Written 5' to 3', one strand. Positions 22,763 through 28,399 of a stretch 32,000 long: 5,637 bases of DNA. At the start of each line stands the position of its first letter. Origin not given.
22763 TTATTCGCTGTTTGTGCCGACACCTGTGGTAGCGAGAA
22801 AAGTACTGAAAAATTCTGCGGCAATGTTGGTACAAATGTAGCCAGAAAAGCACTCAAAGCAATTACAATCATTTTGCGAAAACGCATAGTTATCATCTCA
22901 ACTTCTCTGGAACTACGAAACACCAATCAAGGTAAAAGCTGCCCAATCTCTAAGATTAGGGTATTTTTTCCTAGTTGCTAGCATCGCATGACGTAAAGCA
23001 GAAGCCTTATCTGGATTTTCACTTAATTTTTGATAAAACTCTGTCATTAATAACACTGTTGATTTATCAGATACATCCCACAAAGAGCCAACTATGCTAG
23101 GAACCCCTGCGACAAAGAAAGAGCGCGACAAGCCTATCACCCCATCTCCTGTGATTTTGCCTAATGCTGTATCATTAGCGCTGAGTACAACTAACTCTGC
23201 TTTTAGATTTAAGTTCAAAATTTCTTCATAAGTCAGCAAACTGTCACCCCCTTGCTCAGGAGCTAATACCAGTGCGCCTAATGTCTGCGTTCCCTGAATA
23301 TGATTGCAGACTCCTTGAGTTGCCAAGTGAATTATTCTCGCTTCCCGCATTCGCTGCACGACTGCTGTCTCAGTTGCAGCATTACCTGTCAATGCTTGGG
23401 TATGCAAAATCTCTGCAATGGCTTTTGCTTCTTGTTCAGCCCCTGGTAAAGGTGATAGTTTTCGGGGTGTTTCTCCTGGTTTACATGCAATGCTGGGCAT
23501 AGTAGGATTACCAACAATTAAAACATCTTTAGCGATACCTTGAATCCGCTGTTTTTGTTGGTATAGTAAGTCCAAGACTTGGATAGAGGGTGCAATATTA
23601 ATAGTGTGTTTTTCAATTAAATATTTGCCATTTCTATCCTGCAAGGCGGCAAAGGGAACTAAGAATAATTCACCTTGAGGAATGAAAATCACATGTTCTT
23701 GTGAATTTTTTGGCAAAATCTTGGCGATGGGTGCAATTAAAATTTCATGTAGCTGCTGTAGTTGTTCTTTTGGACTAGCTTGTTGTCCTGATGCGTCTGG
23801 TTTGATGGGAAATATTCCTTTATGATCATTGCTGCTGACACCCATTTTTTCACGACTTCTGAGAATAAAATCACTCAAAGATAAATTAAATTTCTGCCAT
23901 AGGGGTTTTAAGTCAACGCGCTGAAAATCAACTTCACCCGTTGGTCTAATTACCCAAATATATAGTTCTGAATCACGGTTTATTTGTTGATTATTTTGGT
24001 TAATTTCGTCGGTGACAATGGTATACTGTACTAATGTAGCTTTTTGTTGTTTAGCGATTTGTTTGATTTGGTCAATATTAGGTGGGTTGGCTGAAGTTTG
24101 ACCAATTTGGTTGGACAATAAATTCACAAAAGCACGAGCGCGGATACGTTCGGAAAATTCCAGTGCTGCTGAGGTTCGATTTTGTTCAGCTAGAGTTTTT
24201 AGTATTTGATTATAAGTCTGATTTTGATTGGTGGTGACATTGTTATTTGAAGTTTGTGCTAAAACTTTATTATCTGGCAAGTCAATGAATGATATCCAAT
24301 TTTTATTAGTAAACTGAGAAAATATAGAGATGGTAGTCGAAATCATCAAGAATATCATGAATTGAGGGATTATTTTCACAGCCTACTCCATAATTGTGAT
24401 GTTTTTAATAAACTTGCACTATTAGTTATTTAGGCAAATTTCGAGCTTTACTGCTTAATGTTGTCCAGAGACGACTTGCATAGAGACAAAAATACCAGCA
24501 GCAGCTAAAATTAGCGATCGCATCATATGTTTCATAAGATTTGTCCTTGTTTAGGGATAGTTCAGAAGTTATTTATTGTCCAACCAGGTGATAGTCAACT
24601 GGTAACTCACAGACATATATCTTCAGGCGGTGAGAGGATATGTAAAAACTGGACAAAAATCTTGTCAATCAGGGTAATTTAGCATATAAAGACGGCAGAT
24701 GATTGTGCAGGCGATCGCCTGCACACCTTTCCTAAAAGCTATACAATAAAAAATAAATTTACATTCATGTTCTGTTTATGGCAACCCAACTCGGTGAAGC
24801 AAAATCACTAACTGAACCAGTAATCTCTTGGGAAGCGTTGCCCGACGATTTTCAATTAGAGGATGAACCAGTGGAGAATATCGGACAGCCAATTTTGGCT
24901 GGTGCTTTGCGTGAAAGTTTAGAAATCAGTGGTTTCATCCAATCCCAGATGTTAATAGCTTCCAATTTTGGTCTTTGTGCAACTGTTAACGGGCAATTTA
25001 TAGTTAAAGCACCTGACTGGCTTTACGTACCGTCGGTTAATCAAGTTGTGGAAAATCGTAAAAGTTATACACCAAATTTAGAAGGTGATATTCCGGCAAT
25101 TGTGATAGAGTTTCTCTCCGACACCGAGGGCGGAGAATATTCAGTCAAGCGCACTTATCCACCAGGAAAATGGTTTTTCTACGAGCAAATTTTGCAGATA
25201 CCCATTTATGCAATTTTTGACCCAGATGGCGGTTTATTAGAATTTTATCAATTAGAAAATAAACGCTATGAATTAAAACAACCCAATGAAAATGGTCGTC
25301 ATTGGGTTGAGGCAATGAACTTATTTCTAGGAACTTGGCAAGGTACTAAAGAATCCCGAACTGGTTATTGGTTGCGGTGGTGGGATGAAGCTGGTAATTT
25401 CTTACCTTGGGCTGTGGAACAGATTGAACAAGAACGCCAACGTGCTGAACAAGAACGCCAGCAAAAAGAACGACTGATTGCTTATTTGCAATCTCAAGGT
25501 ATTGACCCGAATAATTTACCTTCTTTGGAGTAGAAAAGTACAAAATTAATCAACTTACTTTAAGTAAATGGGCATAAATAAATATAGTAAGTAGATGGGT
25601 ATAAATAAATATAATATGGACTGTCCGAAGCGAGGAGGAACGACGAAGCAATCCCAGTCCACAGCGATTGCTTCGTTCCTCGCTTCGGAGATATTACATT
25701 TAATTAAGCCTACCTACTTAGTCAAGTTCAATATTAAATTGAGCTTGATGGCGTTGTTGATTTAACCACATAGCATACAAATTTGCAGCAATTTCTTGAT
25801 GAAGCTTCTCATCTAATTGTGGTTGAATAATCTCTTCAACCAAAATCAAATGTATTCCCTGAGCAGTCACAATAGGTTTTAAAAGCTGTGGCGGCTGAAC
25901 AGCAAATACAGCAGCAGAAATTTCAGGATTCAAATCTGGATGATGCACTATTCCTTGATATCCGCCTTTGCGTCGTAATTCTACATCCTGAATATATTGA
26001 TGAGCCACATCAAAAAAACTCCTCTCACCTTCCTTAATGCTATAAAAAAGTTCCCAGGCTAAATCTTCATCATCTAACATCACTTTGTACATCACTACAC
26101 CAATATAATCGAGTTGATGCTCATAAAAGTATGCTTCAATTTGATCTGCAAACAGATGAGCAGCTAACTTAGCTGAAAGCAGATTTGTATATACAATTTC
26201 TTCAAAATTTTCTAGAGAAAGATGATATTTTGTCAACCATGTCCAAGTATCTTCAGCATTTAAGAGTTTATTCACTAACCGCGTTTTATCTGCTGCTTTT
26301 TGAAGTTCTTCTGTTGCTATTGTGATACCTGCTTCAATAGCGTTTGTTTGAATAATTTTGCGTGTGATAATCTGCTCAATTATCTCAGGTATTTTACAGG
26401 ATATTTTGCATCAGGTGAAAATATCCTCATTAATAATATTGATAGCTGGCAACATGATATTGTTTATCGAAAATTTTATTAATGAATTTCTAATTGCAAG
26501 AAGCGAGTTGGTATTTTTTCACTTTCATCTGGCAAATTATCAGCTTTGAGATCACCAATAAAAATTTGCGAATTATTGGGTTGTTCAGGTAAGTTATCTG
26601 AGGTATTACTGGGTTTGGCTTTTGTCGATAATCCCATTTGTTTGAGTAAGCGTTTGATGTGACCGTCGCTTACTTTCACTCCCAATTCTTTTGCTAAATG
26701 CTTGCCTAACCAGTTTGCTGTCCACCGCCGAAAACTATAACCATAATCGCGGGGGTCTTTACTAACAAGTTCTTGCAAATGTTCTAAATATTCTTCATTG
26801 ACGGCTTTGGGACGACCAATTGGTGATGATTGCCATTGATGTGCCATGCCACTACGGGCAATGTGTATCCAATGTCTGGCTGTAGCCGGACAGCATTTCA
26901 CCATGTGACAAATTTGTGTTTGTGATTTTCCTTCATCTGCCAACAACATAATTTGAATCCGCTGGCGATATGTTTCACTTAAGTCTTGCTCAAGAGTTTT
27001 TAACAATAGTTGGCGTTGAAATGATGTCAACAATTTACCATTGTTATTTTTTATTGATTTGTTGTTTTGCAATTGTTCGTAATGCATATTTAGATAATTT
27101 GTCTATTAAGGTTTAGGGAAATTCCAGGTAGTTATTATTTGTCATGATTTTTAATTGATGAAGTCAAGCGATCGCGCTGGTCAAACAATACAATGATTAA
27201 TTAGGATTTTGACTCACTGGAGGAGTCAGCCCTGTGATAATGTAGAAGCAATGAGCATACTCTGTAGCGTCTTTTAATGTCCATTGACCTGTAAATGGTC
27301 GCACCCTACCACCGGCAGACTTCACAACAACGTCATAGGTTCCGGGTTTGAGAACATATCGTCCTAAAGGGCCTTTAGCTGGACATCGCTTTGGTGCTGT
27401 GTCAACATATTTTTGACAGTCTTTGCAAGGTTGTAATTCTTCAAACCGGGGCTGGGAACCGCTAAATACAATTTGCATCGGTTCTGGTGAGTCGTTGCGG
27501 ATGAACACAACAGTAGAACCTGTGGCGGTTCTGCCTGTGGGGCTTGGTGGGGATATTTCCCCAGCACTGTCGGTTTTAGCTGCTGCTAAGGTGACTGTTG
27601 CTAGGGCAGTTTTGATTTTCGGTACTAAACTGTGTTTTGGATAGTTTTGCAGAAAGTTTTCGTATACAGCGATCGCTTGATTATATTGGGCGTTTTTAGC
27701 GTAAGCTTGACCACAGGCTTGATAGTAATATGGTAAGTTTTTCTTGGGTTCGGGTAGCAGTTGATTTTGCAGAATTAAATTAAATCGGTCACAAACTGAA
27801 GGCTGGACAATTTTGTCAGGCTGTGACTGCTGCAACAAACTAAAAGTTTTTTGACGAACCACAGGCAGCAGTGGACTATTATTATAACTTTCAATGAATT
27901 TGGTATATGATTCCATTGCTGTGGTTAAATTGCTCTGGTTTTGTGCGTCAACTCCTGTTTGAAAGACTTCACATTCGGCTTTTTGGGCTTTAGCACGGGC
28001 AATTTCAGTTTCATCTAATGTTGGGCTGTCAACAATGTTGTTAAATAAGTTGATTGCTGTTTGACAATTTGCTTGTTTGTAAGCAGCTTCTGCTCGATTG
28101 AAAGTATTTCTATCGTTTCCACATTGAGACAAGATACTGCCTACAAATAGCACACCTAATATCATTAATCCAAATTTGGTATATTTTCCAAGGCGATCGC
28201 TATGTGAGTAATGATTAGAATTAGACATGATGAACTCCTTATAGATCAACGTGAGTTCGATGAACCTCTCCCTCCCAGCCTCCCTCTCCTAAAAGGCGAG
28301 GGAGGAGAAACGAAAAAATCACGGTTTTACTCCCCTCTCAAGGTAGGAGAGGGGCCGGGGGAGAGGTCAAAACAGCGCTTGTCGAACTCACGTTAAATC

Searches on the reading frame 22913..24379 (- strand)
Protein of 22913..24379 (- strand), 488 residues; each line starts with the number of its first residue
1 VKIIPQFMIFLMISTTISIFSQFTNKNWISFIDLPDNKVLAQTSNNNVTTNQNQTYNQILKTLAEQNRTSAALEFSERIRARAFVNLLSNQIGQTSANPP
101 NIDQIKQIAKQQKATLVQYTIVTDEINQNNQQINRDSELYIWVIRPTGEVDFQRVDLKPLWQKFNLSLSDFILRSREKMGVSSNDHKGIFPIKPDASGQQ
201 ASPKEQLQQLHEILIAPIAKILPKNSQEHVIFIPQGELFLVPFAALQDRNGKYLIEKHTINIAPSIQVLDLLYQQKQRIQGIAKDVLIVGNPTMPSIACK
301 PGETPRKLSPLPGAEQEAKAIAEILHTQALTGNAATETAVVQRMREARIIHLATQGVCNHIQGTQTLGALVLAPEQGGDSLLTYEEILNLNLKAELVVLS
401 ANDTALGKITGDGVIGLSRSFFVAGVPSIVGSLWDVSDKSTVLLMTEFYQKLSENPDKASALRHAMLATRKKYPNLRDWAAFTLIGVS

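Call 7: search_protein_families(library=pfam, proteins=[window:22913-24379:-], max_evalue=0.01)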
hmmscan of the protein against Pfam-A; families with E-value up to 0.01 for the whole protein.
window:22913-24379:- (488 aa): 2 families
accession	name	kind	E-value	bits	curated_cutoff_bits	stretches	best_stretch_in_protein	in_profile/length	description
PF12770.12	CHAT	-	1.2e-71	242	24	1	205-486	2-288/289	CHAT domain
PF03568.22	Peptidase_C50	-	0.001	18.7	27.8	1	416-439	370-393/395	Peptidase family C50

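Call 8: search_protein_families(library=ncbifam, proteins=[window:22913-24379:-], max_evalue=0.01)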
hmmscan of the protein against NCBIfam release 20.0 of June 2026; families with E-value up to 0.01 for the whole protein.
window:22913-24379:- (488 aa): 1 family
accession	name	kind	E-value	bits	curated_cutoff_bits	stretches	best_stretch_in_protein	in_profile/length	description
NF041237.1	CAS_csx29_CRASP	exception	0.0099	14.7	300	0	225-274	418-469/670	type III-E CRISPR-associated TPR-CHAT protein Csx29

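Call 18: search_protein_families(library=padloc, proteins=[window:22913-24379:-], max_evalue=0.01)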
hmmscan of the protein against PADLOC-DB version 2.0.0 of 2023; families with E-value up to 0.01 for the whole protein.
window:22913-24379:- (488 aa): 0 families

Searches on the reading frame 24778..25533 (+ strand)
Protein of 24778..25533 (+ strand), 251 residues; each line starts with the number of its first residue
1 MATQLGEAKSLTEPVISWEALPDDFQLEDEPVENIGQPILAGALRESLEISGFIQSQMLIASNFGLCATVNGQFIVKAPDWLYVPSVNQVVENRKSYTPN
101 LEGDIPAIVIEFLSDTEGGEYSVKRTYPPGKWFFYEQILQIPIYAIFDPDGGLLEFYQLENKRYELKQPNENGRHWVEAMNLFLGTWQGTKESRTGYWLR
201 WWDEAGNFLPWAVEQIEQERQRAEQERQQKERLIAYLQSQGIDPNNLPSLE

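Call 62: search_protein_families(library=pfam, proteins=[window:24778-25533:+], max_evalue=0.001)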
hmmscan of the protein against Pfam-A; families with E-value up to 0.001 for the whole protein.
window:24778-25533:+ (251 aa): 1 family
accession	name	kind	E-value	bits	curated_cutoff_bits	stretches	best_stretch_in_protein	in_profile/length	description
PF05685.18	Uma2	-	1.8e-09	37.7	27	1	76-176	69-158/172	Putative restriction endonuclease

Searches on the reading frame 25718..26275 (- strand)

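Call 62: search_protein_families(library=pfam, proteins=[window:25718-26275:-], max_evalue=0.001)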
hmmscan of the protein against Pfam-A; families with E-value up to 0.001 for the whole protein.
window:25718-26275:- (185 aa): 3 families
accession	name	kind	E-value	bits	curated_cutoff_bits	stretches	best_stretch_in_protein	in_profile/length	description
PF00639.27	Rotamase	-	4.2e-09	37.7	21.7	1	73-147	22-96/97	PPIC-type PPIASE domain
PF13616.12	Rotamase_3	-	8.3e-06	26.8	22.5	1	71-148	38-114/116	PPIC-type PPIASE domain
PF13145.12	Rotamase_2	-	0.00041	21.6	27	0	114-153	73-112/121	PPIC-type PPIASE domain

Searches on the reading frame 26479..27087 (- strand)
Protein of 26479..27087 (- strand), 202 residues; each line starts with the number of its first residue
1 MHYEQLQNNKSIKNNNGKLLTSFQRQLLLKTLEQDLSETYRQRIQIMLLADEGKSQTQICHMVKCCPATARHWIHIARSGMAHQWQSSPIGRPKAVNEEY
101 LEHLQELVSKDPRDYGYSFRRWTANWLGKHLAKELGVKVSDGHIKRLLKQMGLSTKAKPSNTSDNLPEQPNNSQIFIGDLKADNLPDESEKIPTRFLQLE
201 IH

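Call 62: search_protein_families(library=pfam, proteins=[window:26479-27087:-], max_evalue=0.001)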
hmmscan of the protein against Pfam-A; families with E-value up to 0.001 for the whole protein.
window:26479-27087:- (202 aa): 5 families
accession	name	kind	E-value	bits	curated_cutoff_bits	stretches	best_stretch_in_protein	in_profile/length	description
PF13565.12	HTH_32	-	1.6e-10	41.8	33.7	1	69-148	1-73/73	Homeodomain-like domain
PF13551.12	HTH_29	-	3.5e-07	30.7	28.1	1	43-93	1-53/64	Winged helix-turn helix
PF13518.12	HTH_28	-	4.7e-06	27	25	1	42-78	1-37/52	Helix-turn-helix domain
PF13384.12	HTH_23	-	6.1e-06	26.3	24.6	1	39-77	3-41/50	Homeodomain-like domain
PF13592.12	HTH_33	-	9.5e-06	25.6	25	1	119-156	2-39/60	Winged helix-turn helix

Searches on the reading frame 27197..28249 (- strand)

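Call 18: search_protein_families(library=padloc, proteins=[window:27197-28249:-], max_evalue=0.01)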
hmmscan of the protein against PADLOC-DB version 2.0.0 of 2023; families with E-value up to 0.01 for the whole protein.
window:27197-28249:- (350 aa): 0 families

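Call 62: search_protein_families(library=pfam, proteins=[window:27197-28249:-], max_evalue=0.001)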
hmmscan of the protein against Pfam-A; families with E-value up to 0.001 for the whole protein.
window:27197-28249:- (350 aa): 3 families
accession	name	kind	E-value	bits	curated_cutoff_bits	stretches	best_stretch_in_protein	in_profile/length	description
PF13174.12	TPR_6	-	4.4e-08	33.7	26.3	0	180-205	7-32/33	Tetratricopeptide repeat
PF24575.1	TPR_Slam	-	0.00012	22.9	35.2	0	179-226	53-97/104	Surface lipoprotein assembly modifier, N-terminal TPR repeats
PF25575.1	TPR_BSK1_C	-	0.00068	19.9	42.2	0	98-146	48-95/118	Serine/threonine-protein kinase BSK1-like, TPR repeats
